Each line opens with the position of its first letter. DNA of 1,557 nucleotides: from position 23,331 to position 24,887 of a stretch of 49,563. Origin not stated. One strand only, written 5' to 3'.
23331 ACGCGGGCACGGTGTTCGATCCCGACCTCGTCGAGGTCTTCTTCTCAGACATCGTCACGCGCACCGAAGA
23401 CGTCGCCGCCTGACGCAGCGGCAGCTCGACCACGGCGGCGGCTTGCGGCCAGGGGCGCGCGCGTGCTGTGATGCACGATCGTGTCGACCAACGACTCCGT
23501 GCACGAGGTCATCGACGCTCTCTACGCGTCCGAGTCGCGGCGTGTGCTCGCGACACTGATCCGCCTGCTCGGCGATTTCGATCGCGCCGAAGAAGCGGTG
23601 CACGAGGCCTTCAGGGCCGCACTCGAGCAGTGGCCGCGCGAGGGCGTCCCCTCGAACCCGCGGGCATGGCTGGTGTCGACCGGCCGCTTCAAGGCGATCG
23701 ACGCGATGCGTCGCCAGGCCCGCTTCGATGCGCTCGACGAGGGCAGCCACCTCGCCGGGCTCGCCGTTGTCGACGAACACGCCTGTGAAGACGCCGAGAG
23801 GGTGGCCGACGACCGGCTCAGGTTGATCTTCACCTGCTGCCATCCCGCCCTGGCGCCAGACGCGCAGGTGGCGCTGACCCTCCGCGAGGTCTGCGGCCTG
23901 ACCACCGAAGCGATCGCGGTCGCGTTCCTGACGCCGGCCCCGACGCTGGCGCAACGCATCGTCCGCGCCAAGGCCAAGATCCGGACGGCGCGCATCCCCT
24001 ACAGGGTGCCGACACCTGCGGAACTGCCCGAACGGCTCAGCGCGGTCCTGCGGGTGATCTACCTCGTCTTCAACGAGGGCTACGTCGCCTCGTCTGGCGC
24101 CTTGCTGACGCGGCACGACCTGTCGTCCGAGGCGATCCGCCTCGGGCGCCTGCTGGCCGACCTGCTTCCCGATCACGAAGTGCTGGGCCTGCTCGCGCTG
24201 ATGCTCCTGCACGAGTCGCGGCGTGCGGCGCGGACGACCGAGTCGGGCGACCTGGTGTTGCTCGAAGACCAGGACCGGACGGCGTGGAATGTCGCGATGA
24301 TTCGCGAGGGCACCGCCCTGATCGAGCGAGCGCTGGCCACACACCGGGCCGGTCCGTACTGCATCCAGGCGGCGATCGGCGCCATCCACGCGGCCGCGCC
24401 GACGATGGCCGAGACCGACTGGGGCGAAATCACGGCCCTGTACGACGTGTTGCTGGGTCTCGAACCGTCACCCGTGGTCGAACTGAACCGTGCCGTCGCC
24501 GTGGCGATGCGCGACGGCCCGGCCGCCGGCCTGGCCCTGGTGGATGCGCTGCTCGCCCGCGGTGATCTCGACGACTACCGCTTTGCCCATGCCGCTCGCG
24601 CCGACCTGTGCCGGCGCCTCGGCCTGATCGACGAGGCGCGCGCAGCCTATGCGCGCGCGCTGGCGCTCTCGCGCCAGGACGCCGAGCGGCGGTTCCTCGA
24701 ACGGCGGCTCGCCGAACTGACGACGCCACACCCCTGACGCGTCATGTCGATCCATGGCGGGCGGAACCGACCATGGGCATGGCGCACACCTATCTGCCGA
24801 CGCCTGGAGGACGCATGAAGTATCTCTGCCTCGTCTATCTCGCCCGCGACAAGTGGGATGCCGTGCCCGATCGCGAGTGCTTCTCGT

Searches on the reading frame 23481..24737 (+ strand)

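Call 74: search_protein_families(library=pfam, proteins=[window:23481-24737:+], max_evalue=0.000001)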
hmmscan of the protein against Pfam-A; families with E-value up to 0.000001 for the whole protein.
window:23481-24737:+ (418 aa): 3 families
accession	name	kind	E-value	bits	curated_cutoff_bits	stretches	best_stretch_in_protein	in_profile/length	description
PF20239.3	DUF6596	-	7.2e-37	126.2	27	1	185-284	1-101/102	Family of unknown function (DUF6596)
PF04542.20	Sigma70_r2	-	1.4e-10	41.3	24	1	14-81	1-70/71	Sigma-70 region 2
PF08281.18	Sigma70_r4_2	-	4.5e-08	33.1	25.7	1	116-167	3-54/54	Sigma-70, region 4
